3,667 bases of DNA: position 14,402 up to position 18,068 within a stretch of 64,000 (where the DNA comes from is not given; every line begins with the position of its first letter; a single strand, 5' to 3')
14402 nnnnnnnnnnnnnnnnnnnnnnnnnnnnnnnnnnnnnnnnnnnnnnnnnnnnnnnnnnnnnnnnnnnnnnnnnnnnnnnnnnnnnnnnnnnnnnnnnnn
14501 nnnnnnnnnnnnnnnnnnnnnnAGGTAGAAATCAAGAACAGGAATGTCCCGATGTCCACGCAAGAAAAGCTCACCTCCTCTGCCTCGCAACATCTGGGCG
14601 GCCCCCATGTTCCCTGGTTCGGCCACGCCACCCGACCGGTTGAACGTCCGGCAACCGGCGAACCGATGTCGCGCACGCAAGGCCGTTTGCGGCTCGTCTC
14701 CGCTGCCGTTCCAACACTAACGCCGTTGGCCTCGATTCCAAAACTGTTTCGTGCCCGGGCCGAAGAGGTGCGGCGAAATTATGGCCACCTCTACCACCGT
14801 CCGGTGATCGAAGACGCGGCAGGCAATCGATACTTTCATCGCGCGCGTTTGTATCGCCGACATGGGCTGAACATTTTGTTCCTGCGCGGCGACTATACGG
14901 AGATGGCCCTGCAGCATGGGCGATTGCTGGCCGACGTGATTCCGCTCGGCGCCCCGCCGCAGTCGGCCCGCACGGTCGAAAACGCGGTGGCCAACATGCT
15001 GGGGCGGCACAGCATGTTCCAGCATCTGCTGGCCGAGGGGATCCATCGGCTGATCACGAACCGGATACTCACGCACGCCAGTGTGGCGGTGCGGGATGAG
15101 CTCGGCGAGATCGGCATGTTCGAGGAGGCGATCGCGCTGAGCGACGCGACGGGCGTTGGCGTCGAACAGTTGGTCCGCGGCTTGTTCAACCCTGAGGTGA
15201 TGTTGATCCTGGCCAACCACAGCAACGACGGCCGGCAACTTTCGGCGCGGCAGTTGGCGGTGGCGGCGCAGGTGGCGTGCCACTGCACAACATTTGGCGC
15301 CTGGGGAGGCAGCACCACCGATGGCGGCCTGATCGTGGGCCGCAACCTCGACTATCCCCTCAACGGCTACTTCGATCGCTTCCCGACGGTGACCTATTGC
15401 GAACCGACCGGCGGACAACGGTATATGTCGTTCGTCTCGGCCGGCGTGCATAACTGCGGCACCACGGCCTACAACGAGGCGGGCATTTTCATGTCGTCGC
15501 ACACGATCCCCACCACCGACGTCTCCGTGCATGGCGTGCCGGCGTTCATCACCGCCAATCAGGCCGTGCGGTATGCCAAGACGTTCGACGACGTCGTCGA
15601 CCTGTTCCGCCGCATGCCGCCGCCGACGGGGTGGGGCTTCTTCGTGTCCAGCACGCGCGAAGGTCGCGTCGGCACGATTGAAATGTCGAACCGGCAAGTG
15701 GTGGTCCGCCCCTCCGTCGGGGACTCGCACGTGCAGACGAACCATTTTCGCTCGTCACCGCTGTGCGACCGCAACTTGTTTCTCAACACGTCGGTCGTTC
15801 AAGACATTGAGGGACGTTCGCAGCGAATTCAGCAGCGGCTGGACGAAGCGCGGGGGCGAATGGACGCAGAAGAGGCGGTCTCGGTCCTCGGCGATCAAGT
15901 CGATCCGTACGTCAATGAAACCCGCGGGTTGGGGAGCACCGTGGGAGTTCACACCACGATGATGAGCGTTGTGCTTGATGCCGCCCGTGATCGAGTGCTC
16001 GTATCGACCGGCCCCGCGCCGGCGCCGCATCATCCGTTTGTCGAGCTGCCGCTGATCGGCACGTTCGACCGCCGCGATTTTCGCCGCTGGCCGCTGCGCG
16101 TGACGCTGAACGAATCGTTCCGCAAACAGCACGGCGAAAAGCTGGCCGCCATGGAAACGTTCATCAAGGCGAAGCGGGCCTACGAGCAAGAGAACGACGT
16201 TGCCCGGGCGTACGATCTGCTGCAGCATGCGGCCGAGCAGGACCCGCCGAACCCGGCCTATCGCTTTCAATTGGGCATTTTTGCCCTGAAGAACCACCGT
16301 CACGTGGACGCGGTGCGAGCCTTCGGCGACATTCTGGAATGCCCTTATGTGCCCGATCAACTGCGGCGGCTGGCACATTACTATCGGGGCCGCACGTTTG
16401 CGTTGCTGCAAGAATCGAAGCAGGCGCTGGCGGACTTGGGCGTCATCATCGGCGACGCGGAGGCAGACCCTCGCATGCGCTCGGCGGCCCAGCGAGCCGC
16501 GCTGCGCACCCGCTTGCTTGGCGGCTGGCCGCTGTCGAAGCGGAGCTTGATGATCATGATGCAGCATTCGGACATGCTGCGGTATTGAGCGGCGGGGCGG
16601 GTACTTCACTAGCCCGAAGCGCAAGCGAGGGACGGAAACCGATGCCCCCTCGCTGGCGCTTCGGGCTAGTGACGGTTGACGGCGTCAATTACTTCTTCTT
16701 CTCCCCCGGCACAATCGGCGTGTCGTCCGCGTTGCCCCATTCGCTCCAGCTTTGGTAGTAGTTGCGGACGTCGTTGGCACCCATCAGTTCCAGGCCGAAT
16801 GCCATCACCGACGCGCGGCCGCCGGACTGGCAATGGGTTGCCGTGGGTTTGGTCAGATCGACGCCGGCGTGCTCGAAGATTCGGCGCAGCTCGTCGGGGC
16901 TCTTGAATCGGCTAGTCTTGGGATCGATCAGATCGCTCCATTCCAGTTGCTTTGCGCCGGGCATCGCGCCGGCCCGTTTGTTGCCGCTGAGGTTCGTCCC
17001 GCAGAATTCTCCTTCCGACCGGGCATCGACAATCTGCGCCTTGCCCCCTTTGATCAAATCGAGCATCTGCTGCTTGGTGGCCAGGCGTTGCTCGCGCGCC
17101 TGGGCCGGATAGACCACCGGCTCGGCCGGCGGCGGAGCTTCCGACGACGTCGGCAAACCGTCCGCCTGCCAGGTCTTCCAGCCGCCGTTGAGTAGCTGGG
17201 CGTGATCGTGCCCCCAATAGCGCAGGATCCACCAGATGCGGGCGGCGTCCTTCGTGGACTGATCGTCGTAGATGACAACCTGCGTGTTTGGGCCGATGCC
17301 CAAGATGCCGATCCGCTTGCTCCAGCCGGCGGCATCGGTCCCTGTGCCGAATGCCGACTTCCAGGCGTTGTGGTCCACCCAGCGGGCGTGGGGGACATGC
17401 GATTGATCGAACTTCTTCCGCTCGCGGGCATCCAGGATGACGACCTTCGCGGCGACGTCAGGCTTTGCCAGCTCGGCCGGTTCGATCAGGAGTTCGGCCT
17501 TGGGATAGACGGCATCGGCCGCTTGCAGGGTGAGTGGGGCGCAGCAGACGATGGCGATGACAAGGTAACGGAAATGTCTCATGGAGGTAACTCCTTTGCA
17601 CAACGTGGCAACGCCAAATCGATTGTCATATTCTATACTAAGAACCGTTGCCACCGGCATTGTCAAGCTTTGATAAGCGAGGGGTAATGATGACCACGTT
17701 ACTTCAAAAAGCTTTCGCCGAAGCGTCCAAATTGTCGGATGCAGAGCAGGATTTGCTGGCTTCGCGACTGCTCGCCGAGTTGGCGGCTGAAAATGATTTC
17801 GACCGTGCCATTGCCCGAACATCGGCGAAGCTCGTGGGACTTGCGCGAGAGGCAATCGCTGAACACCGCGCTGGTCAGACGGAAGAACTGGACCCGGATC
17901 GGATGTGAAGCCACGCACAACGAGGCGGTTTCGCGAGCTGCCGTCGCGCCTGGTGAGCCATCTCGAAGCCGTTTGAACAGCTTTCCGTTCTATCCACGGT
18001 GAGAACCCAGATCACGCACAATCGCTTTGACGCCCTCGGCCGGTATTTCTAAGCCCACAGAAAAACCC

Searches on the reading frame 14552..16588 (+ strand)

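Call 87: search_protein_families(library=pfam, proteins=[window:14552-16588:+], max_evalue=0.001)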
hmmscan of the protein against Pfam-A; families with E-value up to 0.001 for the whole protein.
window:14552-16588:+ (678 aa): 3 families
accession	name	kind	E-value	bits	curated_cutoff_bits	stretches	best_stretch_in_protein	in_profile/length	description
PF03417.21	AAT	-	2e-10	41.2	23.2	1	256-479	3-213/225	Acyl-coenzyme A:6-aminopenicillanic acid acyl-transferase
PF14559.12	TPR_19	-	0.00086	20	25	0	546-595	3-52/68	Tetratricopeptide repeat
PF13428.12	TPR_14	-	0.00099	20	23.5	0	542-575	9-42/44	Tetratricopeptide repeat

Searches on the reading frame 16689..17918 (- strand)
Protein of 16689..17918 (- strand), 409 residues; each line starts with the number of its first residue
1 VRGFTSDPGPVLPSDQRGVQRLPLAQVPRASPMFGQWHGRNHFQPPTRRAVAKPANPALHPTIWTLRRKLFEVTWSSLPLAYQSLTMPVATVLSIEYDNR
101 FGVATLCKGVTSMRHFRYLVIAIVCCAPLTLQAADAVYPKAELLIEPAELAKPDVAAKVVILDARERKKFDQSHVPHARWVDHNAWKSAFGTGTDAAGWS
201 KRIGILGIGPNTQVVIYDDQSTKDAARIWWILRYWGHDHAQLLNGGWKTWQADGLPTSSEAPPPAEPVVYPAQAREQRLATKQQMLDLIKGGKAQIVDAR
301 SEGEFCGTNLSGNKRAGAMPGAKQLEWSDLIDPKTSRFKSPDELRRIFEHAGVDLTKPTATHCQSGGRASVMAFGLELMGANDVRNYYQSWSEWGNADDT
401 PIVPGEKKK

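Call 87: search_protein_families(library=pfam, proteins=[window:16689-17918:-], max_evalue=0.001)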
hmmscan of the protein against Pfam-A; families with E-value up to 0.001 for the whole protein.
window:16689-17918:- (409 aa): 1 family
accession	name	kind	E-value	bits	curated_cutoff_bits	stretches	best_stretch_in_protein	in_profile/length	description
PF00581.25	Rhodanese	-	1.7e-27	96.2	22.2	2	147-252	2-101/102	Rhodanese-like domain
